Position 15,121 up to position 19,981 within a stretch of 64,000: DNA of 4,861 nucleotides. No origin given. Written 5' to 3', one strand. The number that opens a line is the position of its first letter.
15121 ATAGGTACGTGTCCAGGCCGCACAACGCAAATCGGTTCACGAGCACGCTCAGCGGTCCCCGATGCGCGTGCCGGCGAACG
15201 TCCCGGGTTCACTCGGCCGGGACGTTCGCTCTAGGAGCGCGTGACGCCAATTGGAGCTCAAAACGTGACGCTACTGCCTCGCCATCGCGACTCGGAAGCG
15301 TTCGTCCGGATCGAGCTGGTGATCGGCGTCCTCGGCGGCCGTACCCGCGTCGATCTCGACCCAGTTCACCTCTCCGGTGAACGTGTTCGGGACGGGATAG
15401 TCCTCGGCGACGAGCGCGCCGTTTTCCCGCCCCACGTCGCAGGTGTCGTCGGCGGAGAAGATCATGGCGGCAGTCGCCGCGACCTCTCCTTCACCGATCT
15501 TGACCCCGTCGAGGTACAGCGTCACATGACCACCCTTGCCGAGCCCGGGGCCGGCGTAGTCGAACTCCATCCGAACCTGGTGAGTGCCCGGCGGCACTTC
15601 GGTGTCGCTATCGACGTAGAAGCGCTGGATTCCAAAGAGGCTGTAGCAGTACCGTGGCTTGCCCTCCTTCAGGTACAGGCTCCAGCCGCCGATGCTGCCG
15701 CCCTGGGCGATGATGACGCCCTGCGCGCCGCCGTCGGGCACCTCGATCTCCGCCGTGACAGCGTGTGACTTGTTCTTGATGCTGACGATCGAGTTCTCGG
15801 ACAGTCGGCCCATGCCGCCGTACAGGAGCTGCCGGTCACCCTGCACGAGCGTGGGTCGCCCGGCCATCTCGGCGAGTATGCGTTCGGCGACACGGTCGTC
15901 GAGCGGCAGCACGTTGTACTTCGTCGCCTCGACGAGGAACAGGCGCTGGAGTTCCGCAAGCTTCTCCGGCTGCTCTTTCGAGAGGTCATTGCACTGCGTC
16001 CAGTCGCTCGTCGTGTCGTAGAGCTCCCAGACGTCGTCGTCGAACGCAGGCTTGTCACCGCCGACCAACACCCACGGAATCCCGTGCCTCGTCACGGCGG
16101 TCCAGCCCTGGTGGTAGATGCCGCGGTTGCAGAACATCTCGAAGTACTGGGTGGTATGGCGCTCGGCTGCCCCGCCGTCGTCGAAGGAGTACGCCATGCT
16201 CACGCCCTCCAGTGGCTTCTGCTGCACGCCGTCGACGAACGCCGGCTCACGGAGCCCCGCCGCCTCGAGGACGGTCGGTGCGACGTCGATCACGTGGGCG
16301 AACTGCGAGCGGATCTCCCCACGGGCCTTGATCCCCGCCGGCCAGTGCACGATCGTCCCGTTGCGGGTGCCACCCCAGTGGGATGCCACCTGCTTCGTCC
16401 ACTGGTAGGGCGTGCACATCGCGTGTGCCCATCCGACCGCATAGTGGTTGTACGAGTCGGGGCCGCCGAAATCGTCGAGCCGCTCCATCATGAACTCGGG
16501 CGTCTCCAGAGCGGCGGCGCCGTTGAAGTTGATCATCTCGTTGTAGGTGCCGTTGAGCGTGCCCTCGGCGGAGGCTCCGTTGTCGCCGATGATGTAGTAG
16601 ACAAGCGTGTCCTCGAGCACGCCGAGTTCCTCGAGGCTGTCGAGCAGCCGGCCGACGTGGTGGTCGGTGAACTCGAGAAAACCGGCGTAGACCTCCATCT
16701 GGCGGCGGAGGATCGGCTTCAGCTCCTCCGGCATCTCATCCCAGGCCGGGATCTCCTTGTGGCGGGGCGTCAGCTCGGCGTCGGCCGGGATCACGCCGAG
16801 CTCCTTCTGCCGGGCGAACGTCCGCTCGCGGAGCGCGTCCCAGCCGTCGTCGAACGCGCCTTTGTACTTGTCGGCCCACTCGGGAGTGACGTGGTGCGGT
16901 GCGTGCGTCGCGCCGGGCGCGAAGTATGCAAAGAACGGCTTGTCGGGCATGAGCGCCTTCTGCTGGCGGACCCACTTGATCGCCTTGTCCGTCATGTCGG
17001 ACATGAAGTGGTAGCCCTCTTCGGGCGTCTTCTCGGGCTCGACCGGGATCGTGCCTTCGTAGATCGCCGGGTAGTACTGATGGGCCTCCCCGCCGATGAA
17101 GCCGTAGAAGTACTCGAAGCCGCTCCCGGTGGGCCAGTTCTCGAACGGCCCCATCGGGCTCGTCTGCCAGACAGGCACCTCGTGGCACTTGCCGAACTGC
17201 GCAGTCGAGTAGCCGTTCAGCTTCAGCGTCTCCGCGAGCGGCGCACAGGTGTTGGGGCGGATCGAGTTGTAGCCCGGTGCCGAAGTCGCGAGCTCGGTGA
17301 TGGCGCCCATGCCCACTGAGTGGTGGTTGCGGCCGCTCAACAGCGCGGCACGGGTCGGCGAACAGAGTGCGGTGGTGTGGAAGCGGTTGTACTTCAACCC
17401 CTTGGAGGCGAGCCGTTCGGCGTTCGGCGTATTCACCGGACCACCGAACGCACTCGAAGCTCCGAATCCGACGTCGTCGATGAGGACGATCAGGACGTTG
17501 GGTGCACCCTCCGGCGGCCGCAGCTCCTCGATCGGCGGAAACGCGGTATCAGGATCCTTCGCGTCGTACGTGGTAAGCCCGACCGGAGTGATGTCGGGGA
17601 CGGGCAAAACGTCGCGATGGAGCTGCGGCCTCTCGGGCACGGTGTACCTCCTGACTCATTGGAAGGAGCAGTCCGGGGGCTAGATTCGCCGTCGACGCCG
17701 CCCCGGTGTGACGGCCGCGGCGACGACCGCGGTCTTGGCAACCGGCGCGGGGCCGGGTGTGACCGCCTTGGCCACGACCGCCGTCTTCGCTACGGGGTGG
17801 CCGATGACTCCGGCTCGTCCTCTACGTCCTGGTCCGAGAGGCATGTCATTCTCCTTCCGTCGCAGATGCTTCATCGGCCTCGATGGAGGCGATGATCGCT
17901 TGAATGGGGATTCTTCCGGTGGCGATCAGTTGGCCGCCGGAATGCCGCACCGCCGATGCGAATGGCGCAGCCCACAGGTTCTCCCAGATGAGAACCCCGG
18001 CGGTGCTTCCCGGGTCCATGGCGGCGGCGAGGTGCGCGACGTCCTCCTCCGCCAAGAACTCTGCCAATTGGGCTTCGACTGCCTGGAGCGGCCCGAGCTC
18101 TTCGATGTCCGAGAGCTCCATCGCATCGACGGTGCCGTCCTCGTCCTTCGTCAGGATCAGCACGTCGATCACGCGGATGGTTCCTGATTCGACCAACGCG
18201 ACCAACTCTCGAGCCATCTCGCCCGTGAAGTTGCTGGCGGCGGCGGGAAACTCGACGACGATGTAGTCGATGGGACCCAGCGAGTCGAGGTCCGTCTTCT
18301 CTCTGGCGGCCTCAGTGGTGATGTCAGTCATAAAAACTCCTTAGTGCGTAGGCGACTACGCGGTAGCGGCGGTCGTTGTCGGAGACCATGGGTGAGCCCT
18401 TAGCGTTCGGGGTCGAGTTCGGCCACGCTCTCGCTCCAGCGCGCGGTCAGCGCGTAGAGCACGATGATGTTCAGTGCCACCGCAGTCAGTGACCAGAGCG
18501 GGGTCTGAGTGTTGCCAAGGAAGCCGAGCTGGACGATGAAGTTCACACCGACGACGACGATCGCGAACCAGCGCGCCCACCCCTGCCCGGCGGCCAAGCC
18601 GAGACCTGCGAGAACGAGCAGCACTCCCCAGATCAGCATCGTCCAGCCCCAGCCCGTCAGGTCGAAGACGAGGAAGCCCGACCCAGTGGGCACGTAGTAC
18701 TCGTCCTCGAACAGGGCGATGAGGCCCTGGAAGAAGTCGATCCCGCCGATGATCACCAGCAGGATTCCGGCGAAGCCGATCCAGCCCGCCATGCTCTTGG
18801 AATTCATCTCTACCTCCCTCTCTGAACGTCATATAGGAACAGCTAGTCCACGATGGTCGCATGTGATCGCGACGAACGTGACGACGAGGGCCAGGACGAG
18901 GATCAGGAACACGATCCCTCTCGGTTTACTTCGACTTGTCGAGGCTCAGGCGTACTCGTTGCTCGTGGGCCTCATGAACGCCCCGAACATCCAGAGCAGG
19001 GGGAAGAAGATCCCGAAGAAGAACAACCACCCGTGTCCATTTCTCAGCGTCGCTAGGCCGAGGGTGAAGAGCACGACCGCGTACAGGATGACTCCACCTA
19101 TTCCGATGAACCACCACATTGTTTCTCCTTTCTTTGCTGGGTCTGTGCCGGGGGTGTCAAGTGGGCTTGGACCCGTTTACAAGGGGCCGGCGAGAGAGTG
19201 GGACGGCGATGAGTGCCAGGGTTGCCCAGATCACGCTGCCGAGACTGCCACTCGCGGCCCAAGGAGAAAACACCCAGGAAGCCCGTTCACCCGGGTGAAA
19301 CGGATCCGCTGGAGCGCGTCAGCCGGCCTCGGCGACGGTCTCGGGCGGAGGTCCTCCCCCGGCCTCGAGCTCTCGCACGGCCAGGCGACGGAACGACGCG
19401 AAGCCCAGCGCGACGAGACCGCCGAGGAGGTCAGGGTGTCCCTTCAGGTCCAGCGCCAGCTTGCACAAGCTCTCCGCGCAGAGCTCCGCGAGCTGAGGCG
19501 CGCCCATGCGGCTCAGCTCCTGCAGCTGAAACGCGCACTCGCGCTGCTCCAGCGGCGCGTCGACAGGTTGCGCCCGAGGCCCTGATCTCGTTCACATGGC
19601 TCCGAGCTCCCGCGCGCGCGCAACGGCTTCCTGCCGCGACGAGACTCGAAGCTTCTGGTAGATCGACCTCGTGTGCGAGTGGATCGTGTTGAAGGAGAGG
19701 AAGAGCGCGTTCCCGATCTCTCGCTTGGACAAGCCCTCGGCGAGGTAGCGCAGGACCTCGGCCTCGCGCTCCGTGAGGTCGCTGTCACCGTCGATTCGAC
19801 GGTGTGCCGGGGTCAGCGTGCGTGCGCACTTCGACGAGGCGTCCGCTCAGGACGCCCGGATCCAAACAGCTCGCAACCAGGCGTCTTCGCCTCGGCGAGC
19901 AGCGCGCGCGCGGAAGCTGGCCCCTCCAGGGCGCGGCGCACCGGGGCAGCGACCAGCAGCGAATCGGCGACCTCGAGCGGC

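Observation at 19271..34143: Seven copies of the palindrome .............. within 15 kb, each with a C-rich pentamer exactly 10 nt away: a candidate local regulon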

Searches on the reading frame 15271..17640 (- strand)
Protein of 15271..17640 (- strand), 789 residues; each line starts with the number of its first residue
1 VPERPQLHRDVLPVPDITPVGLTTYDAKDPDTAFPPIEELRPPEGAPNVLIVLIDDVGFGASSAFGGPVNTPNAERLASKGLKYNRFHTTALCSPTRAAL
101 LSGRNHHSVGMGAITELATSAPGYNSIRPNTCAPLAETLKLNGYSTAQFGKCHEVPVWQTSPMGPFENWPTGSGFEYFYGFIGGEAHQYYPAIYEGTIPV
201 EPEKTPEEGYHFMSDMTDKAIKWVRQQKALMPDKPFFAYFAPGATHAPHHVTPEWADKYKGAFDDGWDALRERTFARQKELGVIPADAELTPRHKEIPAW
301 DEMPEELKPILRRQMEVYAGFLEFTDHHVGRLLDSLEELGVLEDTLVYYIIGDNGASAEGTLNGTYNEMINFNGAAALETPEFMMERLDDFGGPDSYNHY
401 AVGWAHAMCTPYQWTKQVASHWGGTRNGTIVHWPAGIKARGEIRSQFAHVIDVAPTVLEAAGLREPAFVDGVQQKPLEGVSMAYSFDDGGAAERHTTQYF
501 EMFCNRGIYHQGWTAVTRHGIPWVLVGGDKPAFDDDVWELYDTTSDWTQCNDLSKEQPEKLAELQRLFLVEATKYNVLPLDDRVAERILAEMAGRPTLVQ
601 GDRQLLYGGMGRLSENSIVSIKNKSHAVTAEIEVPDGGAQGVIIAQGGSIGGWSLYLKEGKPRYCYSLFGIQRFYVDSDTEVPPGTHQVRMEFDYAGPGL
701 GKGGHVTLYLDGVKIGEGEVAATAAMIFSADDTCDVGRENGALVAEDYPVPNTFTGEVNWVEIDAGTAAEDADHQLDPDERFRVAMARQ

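Call 8: search_protein_families(library=pfam, proteins=[window:15271-17640:-], max_evalue=0.01)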
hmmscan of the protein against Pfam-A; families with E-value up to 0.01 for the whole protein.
window:15271-17640:- (789 aa): 3 families
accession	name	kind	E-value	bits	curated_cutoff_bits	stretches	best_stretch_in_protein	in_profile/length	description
PF00884.28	Sulfatase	-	1.3e-63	215.5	25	1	47-462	1-300/301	Sulfatase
PF16347.10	SGSH_C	-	1.4e-06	29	29.3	1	428-557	19-135/154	N-sulphoglucosamine sulphohydrolase, C-terminal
PF13385.13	Laminin_G_3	-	0.0017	19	27.6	1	619-740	12-125/151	Concanavalin A-like lectin/glucanases superfamily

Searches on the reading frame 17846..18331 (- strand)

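Call 8: search_protein_families(library=pfam, proteins=[window:17846-18331:-], max_evalue=0.01)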
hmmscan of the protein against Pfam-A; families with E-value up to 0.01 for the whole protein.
window:17846-18331:- (161 aa): 1 family
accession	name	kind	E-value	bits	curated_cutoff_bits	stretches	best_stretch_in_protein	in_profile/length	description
PF19850.4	DUF6325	-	3.1e-08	34.3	23.4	1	18-150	2-132/141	Family of unknown function (DUF6325)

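Call 18: search_protein_families(library=ncbifam, proteins=[window:17846-18331:-], max_evalue=0.01)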
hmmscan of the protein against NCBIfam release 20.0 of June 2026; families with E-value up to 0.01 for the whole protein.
window:17846-18331:- (161 aa): 0 families

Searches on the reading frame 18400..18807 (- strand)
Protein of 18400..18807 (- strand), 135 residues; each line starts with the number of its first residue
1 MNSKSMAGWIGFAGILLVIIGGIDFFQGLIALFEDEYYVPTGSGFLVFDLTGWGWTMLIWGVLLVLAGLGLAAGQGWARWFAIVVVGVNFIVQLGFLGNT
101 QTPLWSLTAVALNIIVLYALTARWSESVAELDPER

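Call 8: search_protein_families(library=pfam, proteins=[window:18400-18807:-], max_evalue=0.01)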
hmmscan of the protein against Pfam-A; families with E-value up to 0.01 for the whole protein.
window:18400-18807:- (135 aa): 2 families
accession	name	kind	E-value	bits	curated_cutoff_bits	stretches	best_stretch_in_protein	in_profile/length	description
PF23636.1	DUF7144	-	8.7e-34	116.6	27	1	9-124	1-114/115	Domain of unknown function (DUF7144)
PF09900.14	DUF2127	-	0.0098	16.6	24.3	1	54-120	71-136/140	Predicted membrane protein (DUF2127)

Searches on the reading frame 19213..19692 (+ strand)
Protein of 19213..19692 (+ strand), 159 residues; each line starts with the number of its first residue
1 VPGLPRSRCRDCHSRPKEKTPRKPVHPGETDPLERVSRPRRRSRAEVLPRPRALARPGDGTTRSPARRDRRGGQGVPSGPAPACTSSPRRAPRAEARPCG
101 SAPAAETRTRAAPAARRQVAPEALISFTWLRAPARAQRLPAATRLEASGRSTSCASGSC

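Call 9: search_protein_families(library=pfam, proteins=[window:19213-19692:+], max_evalue=0.01)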
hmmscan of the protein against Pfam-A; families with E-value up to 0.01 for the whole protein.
window:19213-19692:+ (159 aa): 0 families

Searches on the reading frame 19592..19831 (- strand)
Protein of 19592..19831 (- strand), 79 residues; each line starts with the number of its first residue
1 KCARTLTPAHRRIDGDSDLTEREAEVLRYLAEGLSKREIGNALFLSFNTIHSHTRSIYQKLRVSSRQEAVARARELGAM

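Call 70: search_protein_families(library=pfam, proteins=[window:19592-19831:-], max_evalue=0.01)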
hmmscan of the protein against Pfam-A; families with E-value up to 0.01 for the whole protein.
window:19592-19831:- (79 aa): 2 families
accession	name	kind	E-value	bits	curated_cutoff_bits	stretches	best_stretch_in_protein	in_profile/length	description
PF00196.25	GerE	-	7.7e-19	67.5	23.5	1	18-72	2-56/57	Bacterial regulatory proteins, luxR family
PF04545.22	Sigma70_r4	-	0.00019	21.3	24.1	1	18-62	4-49/50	Sigma-70, region 4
